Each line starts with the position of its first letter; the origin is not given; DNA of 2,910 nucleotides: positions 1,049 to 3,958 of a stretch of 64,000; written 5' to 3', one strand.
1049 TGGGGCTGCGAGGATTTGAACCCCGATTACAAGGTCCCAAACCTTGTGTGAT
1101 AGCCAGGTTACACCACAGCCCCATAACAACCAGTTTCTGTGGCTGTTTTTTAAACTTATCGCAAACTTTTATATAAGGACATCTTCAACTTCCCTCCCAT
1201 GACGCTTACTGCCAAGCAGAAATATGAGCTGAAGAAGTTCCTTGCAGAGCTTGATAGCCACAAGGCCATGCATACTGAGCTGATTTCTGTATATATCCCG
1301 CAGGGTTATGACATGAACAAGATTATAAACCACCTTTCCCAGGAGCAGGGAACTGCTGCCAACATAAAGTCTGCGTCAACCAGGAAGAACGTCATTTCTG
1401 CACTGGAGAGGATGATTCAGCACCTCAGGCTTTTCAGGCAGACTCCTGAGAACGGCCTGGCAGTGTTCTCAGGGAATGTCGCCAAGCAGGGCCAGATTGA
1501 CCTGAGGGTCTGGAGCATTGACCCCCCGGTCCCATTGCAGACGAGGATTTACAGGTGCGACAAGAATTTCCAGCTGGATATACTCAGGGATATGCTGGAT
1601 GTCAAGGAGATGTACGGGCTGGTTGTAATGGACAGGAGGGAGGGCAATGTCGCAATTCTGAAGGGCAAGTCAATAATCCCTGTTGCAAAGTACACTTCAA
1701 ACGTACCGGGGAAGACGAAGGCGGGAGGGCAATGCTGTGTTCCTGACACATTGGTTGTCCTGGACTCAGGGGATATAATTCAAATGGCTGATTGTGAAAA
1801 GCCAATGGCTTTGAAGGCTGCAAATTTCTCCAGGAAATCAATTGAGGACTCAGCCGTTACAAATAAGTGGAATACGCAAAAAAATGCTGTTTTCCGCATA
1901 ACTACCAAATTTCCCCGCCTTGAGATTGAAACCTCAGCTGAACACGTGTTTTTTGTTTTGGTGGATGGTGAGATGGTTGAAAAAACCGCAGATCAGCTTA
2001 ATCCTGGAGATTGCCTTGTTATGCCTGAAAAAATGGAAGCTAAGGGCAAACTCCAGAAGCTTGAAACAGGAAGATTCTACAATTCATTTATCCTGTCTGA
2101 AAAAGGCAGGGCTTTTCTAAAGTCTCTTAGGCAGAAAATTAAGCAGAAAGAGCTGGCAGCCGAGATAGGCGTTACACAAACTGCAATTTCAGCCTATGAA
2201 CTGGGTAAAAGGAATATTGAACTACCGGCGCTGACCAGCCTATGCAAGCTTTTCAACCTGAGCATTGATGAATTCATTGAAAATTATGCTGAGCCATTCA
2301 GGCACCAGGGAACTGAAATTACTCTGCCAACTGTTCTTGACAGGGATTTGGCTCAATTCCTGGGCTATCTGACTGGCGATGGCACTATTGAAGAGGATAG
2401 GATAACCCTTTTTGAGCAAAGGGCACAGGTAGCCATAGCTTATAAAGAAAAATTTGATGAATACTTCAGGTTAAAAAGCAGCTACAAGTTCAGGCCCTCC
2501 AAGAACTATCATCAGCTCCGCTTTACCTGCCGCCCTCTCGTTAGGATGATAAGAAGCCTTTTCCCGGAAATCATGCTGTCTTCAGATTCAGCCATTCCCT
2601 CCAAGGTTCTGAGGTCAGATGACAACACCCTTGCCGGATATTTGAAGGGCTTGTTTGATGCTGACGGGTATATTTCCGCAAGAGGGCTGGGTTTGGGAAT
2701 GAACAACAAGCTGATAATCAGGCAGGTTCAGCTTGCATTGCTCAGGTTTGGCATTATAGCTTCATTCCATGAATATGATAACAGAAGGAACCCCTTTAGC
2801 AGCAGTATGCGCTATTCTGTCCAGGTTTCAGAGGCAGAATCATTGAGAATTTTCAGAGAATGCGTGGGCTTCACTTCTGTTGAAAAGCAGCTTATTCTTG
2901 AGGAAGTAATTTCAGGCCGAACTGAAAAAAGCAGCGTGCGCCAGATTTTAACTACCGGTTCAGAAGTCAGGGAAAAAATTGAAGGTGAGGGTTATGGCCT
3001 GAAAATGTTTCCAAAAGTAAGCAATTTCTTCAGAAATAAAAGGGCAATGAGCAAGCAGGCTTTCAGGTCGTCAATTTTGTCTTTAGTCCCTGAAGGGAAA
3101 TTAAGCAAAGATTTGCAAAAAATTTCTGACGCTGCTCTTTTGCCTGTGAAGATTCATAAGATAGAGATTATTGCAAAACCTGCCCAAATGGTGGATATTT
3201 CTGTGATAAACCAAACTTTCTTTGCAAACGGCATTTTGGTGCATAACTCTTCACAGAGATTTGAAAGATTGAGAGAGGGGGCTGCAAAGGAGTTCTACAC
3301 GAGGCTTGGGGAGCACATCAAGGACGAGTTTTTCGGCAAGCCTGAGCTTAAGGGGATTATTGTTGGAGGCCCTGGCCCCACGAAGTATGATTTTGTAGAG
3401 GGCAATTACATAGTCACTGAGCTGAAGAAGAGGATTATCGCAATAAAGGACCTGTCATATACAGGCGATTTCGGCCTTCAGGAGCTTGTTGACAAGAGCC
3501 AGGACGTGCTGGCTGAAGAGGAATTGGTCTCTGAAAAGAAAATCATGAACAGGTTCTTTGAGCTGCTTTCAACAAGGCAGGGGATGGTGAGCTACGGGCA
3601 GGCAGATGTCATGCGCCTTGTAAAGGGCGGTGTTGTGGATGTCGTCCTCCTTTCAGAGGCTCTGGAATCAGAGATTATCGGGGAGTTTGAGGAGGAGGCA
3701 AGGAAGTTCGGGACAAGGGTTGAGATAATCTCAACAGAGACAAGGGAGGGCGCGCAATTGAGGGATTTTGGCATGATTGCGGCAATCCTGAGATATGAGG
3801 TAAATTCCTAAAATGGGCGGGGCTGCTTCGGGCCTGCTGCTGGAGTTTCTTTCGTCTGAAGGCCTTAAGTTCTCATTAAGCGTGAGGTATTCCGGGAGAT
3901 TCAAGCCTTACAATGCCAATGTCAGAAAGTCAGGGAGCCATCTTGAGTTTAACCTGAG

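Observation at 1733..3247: Large intein (Hint + XRE-HTH + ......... endonuclease) inserted at the catalytic GGQ motif of aRF1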

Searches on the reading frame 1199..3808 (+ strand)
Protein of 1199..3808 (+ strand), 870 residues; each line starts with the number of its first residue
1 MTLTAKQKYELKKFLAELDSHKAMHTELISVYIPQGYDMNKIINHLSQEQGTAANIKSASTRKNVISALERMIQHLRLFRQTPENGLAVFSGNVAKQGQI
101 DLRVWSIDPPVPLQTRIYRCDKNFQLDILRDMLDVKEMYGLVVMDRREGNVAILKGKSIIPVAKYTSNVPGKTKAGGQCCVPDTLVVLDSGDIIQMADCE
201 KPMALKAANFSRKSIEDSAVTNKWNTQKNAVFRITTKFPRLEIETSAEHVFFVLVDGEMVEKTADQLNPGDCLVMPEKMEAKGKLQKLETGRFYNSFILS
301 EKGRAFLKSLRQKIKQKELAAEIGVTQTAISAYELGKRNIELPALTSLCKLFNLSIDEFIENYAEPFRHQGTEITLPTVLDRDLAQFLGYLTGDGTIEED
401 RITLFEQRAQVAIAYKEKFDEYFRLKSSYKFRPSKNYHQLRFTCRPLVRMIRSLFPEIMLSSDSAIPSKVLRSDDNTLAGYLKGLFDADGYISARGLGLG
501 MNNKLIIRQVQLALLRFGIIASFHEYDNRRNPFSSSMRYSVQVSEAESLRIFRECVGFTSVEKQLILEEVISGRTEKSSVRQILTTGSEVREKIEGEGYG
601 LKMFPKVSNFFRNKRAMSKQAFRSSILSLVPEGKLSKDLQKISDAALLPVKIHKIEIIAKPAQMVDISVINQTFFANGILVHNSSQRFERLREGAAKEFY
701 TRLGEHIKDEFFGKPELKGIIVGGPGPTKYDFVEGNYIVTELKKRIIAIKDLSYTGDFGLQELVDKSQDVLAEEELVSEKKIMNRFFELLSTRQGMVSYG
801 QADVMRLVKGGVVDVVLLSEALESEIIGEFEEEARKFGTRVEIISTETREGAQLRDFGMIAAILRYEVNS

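Call 4: search_protein_families(library=pfam, proteins=[window:1199-3808:+], max_evalue=1)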
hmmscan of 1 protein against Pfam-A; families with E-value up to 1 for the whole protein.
window:1199-3808:+ (870 aa): 12 families
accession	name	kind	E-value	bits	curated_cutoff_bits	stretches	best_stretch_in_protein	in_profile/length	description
PF03464.20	eRF1_2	-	1.7e-32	113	27.1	2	683-773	41-133/133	eRF1 domain 2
PF03465.20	eRF1_3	-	6.6e-19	68.8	25.8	1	777-868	2-106/106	eRF1 domain 3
PF14890.11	Intein_splicing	-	7.8e-16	58.7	35.8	1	205-683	23-155/155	Intein splicing domain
PF14528.11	LAGLIDADG_3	-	3.6e-15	56.4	22.5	1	478-557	3-82/82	LAGLIDADG-like domain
PF03463.20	eRF1_1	-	4.8e-15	56.1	23.8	1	16-133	5-123/123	eRF1 domain 1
PF01381.28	HTH_3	-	4.6e-12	46.2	23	1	307-359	1-55/55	Helix-turn-helix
PF12844.13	HTH_19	-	7.7e-07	29.4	30.2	1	312-365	11-64/64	Helix-turn-helix domain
PF13560.12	HTH_31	-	1.2e-05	25.9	27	1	305-358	4-60/64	Helix-turn-helix domain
PF18854.6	baeRF_family10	-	6.6e-05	23.7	27.1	2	684-725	60-100/143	Bacterial archaeo-eukaryotic release factor family 10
PF13443.12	HTH_26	-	9.7e-05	23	22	1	313-361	10-59/63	Cro/C1-type HTH DNA-binding domain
PF18859.6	acVLRF1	-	0.00013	22.6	27.1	1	684-724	43-81/130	Actinobacteria/chloroflexi VLRF1 release factor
PF09048.16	Cro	-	0.065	13.7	32.7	1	307-342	6-41/59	Cro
